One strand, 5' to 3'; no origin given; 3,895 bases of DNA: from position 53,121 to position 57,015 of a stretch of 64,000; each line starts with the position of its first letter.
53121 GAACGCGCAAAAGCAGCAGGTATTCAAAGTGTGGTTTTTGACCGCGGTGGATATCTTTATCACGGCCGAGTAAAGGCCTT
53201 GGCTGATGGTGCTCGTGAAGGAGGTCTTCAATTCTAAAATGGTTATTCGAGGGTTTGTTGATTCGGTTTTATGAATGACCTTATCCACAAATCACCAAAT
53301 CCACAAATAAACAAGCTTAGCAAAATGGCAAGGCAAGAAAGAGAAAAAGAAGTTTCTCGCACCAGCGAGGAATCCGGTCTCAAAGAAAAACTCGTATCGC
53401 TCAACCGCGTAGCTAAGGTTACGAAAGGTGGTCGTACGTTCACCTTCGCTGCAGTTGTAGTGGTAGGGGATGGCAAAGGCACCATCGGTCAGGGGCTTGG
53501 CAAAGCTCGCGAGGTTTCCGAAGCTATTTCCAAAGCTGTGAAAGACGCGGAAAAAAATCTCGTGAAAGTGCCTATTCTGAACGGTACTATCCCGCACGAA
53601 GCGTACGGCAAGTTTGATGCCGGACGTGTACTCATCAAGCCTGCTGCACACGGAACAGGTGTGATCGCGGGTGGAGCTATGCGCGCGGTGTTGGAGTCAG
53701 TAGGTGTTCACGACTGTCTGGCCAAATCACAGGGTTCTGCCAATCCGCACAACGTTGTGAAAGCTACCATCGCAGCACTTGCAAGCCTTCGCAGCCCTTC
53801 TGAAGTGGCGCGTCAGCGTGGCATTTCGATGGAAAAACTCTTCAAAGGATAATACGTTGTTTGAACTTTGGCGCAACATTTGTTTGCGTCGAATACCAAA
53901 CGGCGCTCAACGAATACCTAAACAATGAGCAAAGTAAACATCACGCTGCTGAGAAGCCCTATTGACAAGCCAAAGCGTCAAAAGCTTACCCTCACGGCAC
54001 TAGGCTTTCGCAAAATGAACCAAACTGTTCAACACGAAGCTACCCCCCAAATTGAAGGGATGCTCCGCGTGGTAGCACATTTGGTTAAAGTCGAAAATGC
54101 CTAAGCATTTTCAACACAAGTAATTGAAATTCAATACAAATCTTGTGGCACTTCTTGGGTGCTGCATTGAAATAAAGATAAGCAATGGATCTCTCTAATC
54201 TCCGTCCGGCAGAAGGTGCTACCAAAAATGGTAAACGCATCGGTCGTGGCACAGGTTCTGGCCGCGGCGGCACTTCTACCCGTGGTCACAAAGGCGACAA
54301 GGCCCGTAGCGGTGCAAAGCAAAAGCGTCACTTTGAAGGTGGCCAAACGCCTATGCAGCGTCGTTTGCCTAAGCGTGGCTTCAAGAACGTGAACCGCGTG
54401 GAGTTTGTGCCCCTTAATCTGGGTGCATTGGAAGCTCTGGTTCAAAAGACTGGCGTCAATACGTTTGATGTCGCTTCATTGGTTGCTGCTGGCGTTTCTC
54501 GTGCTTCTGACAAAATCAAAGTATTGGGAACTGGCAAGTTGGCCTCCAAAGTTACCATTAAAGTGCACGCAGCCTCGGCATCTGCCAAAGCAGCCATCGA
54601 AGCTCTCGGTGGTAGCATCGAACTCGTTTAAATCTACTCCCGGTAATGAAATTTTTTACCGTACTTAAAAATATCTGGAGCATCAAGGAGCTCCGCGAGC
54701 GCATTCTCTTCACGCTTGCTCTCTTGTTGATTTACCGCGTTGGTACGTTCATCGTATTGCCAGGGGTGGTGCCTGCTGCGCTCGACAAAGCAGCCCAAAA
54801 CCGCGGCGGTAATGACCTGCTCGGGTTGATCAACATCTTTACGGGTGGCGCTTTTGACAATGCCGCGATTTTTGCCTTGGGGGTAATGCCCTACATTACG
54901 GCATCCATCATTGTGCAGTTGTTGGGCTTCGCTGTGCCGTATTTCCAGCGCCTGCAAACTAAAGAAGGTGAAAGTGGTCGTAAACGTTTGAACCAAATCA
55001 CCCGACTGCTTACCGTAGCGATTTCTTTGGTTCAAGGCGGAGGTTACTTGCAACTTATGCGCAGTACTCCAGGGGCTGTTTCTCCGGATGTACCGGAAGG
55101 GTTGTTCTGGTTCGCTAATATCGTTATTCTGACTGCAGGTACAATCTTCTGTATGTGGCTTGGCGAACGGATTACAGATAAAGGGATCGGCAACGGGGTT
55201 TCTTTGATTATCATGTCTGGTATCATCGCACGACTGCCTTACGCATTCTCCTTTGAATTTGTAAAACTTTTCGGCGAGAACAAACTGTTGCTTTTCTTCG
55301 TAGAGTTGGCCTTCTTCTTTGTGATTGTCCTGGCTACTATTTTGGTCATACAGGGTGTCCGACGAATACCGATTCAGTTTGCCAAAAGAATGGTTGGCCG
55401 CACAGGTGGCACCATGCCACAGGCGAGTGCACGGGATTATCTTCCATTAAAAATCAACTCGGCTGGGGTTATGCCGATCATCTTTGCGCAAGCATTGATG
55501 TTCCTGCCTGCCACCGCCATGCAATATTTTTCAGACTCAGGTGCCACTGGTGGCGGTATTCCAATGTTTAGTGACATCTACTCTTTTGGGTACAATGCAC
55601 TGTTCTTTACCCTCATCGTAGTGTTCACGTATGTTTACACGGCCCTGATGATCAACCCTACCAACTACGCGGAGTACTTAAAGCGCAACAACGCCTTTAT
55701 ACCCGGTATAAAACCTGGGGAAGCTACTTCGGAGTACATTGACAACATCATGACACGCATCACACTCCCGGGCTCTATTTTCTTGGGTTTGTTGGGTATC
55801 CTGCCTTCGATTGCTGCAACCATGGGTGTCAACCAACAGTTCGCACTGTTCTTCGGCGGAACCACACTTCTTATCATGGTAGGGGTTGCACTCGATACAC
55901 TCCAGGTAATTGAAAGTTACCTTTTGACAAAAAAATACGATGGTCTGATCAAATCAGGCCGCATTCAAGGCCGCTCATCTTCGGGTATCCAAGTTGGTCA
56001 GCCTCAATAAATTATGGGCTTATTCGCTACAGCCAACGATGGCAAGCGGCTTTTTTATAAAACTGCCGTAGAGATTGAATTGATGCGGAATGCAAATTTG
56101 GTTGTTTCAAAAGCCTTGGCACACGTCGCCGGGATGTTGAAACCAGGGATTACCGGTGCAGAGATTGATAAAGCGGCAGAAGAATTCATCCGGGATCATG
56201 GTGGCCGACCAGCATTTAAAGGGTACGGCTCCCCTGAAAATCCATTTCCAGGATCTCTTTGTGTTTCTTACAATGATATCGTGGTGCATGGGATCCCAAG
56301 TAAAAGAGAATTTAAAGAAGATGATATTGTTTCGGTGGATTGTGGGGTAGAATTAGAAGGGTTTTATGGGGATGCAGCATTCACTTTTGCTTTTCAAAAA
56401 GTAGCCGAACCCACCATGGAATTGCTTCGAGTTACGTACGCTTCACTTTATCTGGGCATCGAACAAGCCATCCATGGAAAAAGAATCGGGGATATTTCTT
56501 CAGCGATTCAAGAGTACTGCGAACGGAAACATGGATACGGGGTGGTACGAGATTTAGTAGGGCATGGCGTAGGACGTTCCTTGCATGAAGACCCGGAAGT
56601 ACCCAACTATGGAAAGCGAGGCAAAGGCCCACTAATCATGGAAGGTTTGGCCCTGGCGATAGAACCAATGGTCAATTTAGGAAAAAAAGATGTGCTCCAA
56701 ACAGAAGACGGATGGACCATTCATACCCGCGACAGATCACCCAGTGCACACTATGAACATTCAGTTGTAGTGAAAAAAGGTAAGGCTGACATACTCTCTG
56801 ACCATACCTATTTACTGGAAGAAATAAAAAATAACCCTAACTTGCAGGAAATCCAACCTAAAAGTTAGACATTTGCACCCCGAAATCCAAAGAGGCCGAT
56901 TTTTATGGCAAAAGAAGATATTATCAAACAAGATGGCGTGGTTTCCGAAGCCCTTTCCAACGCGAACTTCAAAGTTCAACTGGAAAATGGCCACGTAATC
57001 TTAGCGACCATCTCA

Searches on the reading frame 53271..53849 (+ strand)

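Call 58: search_protein_families(library=pfam, proteins=[window:53271-53849:+], max_evalue=0.00001)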
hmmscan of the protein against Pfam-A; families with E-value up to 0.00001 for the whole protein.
window:53271-53849:+ (193 aa): 2 families
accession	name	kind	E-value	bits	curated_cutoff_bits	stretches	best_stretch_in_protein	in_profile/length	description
PF03719.21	Ribosomal_S5_C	-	3.5e-31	106.9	21.5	1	113-183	1-71/71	Ribosomal protein S5, C-terminal domain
PF00333.26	Ribosomal_S5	-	1.3e-26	92.8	27.1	1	37-101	1-65/65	Ribosomal protein S5, N-terminal domain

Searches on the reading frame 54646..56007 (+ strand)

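Call 58: search_protein_families(library=pfam, proteins=[window:54646-56007:+], max_evalue=0.00001)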
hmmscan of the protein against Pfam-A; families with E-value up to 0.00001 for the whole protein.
window:54646-56007:+ (454 aa): 1 family
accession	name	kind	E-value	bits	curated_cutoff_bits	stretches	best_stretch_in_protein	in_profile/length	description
PF00344.25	SecY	-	1.4e-101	340.4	32.2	1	75-419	2-306/306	SecY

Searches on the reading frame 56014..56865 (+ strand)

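Call 58: search_protein_families(library=pfam, proteins=[window:56014-56865:+], max_evalue=0.00001)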
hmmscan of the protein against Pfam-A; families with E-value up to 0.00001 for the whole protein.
window:56014-56865:+ (284 aa): 1 family
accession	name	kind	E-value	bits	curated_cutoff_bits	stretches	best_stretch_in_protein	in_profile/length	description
PF00557.29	Peptidase_M24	-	5e-42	144.5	23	1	22-254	1-207/208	Metallopeptidase family M24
